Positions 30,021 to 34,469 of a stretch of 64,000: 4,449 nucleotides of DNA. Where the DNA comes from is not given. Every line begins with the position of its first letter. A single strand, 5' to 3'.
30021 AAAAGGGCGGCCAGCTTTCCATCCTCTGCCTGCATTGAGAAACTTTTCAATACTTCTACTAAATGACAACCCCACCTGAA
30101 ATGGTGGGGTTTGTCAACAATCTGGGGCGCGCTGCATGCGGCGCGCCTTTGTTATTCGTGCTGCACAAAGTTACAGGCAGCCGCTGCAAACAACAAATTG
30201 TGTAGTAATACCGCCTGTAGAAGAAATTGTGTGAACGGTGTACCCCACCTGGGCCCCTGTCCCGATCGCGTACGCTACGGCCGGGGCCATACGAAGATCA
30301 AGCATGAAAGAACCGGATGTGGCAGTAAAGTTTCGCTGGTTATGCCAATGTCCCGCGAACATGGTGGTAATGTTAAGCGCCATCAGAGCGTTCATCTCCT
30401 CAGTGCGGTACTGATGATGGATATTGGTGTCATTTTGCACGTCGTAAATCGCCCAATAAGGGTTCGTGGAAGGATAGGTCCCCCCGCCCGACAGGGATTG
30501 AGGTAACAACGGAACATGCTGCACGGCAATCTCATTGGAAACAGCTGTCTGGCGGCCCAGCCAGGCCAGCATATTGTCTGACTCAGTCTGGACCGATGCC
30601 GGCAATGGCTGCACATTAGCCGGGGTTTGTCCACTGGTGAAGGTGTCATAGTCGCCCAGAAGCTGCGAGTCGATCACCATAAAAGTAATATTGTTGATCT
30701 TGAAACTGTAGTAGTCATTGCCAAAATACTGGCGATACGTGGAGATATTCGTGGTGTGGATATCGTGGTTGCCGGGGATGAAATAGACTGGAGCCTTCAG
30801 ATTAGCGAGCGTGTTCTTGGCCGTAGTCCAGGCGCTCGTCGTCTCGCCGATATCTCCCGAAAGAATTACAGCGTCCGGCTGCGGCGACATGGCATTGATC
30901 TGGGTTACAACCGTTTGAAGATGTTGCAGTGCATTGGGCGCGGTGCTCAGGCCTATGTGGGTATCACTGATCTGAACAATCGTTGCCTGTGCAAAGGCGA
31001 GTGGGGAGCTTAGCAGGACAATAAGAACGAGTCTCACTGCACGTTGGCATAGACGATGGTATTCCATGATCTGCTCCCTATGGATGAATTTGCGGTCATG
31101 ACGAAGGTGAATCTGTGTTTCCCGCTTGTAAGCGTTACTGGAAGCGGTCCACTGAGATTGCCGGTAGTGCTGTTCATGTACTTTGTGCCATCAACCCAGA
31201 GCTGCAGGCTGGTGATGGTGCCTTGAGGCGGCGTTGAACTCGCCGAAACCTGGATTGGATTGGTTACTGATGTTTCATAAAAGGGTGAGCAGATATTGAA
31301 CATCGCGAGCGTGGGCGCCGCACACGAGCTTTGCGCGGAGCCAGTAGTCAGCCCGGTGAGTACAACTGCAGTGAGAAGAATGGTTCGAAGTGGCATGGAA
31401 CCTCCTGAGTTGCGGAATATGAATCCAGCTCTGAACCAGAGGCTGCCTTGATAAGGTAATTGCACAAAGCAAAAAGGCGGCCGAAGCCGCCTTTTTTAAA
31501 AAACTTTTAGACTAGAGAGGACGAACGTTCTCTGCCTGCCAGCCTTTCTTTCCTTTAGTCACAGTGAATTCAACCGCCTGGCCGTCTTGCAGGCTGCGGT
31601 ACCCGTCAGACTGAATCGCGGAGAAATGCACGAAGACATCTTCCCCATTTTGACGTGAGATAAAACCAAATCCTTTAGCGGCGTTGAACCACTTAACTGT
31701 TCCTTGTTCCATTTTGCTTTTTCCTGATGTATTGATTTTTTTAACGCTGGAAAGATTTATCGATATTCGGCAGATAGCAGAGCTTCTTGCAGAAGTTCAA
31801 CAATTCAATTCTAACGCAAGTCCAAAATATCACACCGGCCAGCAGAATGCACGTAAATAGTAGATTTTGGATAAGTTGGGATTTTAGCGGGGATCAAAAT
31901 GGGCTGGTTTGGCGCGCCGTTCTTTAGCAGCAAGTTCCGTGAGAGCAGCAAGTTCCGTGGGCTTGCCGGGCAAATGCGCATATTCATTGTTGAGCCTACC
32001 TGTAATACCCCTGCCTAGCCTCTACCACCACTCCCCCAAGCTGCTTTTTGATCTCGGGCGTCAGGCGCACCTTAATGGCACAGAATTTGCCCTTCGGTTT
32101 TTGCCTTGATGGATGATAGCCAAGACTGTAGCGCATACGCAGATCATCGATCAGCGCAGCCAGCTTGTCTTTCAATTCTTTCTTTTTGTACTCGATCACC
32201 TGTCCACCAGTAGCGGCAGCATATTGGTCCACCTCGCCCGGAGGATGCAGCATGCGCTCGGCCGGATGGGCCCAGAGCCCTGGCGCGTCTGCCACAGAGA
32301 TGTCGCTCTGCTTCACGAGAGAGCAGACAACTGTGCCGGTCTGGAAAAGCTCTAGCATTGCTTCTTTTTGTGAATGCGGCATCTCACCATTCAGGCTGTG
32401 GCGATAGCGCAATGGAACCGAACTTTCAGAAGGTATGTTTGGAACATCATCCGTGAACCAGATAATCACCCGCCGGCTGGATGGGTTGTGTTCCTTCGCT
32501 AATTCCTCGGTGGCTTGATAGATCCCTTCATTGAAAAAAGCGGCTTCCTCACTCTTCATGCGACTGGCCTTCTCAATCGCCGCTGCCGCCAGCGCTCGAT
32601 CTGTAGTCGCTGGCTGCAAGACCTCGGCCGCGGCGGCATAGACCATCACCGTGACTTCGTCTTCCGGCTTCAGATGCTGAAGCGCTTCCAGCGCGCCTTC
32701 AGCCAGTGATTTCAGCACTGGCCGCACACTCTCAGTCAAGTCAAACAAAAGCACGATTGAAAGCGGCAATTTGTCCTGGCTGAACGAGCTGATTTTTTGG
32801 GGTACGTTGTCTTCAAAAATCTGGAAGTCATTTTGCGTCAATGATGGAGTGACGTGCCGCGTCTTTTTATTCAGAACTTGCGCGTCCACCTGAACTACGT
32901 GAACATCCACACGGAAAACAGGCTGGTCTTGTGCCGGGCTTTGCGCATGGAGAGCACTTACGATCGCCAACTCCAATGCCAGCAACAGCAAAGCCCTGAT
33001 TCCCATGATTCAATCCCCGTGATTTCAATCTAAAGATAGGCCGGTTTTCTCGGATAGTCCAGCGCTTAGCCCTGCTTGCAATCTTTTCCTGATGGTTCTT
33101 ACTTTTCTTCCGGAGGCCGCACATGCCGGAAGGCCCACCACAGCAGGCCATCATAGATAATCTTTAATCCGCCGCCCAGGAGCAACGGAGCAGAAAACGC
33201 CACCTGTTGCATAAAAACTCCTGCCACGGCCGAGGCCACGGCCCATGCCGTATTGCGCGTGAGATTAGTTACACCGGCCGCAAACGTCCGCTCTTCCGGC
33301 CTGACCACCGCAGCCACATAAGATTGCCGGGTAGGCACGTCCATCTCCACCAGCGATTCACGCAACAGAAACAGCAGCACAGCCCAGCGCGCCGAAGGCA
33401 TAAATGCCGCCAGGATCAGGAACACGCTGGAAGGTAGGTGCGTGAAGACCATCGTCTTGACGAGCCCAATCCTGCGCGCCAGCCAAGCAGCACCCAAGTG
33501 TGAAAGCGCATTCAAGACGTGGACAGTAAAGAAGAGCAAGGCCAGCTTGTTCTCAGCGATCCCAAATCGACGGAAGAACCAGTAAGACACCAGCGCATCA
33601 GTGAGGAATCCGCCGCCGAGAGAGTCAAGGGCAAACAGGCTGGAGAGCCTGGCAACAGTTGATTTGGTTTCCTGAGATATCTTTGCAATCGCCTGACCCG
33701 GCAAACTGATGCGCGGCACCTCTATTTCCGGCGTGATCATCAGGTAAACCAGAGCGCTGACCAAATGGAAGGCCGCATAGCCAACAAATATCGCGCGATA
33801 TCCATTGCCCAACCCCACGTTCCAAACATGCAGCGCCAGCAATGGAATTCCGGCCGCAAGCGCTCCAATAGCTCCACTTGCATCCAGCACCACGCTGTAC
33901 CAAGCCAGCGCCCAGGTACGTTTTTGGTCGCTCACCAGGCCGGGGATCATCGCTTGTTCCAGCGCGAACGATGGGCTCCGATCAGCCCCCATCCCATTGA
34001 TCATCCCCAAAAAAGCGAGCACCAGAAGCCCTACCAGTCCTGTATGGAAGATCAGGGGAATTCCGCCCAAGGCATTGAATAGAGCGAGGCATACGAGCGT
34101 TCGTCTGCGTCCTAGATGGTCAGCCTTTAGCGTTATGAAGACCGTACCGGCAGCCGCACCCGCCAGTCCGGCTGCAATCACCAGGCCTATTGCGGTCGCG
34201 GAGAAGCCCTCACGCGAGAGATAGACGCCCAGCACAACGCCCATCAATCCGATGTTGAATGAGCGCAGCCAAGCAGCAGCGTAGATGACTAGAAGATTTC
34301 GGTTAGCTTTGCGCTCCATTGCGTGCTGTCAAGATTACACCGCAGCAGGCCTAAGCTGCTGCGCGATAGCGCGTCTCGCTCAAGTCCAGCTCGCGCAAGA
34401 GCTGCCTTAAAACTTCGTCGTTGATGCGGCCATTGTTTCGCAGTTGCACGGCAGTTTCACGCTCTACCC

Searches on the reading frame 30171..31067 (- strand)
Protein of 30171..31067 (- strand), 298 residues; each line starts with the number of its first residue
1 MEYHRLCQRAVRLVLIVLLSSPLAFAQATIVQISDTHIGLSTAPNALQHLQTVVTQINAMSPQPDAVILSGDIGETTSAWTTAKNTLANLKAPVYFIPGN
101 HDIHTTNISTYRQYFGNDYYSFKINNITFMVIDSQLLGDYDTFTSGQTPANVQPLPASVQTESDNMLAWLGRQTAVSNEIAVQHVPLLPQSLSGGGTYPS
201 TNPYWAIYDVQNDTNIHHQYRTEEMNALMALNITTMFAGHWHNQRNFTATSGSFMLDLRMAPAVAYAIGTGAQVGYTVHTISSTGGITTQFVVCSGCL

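Call 55: search_protein_families(library=pfam, proteins=[window:30171-31067:-], max_evalue=0.0001)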
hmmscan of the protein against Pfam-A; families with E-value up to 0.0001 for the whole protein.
window:30171-31067:- (298 aa): 2 families
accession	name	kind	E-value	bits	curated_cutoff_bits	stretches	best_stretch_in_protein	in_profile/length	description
PF00149.33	Metallophos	-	2.1e-15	58.1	21.5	1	29-243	2-190/191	Calcineurin-like phosphoesterase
PF12850.12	Metallophos_2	-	1.6e-06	28.6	27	1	30-135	3-90/154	Calcineurin-like phosphoesterase superfamily domain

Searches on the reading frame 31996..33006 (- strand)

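Call 55: search_protein_families(library=pfam, proteins=[window:31996-33006:-], max_evalue=0.0001)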
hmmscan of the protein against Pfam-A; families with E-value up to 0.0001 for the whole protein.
window:31996-33006:- (336 aa): 1 family
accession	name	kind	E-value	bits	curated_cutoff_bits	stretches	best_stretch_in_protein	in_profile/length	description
PF13519.12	VWA_2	-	4.1e-09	37.4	27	1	84-186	1-105/107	von Willebrand factor type A domain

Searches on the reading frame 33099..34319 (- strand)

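Call 55: search_protein_families(library=pfam, proteins=[window:33099-34319:-], max_evalue=0.0001)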
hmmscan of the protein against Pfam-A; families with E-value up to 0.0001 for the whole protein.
window:33099-34319:- (406 aa): 1 family
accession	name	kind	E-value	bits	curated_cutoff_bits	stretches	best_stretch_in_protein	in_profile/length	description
PF07690.21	MFS_1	-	1.9e-24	86.7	33.4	2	13-318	2-302/347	Major Facilitator Superfamily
